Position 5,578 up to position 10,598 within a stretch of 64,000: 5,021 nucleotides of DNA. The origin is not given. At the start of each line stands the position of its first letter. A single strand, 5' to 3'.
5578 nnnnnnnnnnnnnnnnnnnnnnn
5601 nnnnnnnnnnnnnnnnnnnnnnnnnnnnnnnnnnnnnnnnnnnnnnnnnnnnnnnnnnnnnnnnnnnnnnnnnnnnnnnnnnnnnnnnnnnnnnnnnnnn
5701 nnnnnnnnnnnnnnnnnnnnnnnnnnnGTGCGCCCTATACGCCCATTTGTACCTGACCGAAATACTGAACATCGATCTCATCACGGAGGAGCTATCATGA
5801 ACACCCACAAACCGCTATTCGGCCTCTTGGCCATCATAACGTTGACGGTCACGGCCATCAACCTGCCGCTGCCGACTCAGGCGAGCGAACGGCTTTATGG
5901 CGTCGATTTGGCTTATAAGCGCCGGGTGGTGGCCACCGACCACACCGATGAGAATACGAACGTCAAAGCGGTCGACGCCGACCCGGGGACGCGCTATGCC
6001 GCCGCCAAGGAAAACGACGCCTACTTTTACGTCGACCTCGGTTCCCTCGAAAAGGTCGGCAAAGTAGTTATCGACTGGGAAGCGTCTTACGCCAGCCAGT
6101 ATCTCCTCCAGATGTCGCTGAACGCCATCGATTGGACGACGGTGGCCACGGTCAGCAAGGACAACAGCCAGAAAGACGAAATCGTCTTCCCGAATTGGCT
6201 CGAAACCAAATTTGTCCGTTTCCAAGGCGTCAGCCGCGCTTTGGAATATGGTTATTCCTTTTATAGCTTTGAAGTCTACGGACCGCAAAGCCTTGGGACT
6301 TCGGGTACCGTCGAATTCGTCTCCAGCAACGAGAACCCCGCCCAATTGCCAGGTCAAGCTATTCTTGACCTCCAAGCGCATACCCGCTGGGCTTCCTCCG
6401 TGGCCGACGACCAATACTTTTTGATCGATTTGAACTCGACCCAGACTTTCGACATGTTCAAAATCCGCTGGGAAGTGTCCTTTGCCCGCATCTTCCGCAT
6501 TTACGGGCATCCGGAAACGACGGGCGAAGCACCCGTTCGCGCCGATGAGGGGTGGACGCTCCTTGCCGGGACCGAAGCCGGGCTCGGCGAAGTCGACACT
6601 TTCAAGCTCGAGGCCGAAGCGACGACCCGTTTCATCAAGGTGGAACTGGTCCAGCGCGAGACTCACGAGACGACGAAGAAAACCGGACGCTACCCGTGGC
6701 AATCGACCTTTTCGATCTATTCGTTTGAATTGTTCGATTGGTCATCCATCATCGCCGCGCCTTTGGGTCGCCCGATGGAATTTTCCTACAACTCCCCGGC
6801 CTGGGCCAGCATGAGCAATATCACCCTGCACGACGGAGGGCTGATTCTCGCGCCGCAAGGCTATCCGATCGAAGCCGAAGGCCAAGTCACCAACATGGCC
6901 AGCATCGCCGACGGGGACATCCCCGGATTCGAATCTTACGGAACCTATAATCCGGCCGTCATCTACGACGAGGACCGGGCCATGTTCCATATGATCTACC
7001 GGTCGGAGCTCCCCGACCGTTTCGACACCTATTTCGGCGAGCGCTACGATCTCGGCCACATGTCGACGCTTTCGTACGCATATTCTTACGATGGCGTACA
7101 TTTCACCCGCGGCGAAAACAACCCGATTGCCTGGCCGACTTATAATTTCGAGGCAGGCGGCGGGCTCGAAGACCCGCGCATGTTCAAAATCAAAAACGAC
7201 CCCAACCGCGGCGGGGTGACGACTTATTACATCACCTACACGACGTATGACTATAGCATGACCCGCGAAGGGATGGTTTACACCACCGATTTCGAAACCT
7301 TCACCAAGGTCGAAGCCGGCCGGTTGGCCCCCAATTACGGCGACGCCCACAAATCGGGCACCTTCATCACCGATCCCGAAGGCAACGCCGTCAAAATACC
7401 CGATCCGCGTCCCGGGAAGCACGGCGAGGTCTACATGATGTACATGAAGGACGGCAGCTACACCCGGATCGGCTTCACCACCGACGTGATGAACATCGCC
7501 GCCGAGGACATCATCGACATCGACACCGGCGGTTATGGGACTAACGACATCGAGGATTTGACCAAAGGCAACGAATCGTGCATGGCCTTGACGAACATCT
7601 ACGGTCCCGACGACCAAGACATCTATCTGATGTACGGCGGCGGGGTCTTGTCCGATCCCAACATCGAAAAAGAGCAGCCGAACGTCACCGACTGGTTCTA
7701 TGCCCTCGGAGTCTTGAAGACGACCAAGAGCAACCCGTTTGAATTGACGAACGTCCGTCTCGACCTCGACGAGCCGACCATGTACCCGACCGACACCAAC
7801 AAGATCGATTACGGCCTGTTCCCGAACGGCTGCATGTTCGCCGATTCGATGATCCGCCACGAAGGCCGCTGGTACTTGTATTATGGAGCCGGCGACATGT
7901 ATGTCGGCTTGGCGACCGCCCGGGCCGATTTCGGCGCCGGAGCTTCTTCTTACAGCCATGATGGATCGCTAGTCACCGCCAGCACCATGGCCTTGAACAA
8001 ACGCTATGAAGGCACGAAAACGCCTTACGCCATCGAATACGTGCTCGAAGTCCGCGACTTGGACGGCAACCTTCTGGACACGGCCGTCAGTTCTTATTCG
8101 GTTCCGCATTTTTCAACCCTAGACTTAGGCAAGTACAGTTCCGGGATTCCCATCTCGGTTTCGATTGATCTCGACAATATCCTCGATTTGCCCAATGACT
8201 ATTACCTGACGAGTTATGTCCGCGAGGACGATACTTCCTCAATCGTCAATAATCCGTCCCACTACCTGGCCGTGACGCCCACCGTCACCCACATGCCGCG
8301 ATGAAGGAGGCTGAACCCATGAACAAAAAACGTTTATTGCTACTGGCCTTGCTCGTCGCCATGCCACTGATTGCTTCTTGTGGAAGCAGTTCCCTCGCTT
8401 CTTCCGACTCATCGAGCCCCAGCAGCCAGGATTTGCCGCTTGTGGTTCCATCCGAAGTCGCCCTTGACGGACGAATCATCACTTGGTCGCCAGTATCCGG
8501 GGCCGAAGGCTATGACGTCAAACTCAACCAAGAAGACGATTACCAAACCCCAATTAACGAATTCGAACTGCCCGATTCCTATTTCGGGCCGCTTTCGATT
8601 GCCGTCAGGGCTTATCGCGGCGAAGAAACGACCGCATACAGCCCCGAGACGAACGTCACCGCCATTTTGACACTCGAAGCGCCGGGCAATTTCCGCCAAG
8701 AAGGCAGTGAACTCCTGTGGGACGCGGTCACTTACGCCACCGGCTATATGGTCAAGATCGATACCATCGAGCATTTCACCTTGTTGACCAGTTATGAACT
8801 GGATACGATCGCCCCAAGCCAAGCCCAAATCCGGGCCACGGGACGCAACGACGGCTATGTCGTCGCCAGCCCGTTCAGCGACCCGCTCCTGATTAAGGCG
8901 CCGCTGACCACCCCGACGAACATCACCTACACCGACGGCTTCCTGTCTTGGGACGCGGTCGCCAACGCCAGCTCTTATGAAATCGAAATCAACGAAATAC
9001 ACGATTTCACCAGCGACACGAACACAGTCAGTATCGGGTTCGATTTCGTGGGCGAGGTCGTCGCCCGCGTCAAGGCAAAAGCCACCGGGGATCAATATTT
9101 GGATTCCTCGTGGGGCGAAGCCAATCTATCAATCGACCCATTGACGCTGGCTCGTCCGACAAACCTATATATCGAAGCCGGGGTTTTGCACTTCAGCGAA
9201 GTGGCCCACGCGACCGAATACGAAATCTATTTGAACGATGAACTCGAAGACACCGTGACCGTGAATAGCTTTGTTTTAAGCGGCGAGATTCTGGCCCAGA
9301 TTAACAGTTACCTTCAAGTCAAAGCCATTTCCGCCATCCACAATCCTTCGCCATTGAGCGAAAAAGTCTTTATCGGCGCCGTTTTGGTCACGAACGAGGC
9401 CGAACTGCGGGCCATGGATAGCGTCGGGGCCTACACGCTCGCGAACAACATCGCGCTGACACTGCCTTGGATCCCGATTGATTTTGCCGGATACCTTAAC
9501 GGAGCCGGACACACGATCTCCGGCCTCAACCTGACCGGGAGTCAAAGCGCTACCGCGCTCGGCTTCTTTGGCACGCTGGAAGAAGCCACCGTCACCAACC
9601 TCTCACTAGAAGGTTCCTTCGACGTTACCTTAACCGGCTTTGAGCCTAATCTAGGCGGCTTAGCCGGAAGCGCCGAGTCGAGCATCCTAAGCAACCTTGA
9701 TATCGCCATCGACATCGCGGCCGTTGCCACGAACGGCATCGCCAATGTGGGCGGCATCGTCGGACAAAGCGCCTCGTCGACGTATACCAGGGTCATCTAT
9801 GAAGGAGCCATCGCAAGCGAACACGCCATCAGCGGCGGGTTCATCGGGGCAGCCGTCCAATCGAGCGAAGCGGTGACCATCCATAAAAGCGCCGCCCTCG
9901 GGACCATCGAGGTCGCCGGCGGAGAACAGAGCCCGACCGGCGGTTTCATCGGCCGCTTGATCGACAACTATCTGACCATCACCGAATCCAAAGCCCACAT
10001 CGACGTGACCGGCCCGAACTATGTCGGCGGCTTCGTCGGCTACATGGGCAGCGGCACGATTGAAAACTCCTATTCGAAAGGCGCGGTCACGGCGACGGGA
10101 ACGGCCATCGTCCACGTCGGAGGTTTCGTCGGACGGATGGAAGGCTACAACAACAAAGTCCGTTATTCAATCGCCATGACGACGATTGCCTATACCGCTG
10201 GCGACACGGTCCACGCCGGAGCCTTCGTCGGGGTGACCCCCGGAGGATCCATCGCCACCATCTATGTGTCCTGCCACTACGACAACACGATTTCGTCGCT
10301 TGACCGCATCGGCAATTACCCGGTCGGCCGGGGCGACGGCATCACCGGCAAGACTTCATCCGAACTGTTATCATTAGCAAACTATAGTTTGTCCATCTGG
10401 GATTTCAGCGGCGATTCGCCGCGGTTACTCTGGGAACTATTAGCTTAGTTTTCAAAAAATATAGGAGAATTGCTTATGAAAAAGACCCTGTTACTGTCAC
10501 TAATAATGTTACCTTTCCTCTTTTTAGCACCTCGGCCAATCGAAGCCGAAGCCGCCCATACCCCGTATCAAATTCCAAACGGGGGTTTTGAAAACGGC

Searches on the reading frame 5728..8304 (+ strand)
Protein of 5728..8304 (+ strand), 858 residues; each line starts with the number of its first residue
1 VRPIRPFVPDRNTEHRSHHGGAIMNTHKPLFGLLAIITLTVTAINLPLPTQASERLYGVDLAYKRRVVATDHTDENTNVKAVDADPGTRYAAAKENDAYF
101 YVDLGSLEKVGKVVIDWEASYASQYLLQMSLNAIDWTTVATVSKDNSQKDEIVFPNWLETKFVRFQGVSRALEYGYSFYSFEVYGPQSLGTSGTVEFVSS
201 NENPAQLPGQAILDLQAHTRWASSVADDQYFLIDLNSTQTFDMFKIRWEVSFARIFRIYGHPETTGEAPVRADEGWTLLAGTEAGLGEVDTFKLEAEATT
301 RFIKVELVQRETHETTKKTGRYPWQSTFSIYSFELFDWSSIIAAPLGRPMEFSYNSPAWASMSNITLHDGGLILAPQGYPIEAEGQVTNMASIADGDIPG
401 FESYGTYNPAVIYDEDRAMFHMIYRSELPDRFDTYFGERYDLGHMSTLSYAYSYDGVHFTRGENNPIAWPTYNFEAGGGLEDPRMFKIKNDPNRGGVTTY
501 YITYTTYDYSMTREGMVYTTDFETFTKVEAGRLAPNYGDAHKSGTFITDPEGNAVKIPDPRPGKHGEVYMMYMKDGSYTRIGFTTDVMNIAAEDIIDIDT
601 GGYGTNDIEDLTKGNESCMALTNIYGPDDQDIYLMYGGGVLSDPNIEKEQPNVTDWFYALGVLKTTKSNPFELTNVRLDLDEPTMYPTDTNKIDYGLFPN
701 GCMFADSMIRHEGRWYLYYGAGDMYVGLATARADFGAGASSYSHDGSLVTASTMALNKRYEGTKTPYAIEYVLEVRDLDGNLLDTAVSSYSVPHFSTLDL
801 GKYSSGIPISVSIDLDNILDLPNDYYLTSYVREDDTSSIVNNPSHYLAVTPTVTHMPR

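Call 22: search_protein_families(library=pfam, proteins=[window:5728-8304:+], max_evalue=0.001)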
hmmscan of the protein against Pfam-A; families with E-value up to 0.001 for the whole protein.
window:5728-8304:+ (858 aa): 3 families
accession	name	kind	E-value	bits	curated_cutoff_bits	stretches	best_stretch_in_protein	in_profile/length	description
PF00754.31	F5_F8_type_C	-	1.9e-22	80.2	28.2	2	72-176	7-121/127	F5/8 type C domain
PF22633.2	F5_F8_type_C_2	-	3.9e-20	72.7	27.8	2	80-165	1-91/91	NedA-like, galactose-binding domain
PF04041.19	Glyco_hydro_130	-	1.7e-15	57.2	26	1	405-529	34-140/320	beta-1,4-mannooligosaccharide phosphorylase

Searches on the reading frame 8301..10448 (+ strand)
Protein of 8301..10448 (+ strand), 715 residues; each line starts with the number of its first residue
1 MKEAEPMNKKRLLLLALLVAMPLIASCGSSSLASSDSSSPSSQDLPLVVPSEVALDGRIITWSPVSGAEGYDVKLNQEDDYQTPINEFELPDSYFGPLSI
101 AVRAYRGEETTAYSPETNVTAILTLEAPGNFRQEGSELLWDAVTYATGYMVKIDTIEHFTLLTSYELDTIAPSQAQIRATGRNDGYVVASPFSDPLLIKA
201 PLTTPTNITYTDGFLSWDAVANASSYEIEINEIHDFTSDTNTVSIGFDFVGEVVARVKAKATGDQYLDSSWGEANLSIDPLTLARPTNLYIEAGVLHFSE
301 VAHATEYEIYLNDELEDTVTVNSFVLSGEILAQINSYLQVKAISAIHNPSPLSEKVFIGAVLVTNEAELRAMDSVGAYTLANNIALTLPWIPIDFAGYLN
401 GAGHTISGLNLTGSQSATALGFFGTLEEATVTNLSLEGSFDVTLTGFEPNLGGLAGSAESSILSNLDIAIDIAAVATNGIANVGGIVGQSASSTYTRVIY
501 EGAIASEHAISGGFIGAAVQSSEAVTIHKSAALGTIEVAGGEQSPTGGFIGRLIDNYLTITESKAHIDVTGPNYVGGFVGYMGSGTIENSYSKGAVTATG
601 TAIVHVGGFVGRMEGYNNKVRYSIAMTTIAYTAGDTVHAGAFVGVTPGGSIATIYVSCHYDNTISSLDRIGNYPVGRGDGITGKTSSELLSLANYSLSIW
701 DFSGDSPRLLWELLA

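Call 22: search_protein_families(library=pfam, proteins=[window:8301-10448:+], max_evalue=0.001)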
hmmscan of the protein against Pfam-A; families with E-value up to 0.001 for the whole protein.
window:8301-10448:+ (715 aa): 2 families
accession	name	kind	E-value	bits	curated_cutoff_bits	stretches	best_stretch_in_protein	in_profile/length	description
PF07581.17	Glug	-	9.2e-07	29.3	20.5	1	571-597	1-28/28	The GLUG motif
PF16383.10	DUF4992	-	4.6e-05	23.6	29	0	14-86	15-94/183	Domain of unknown function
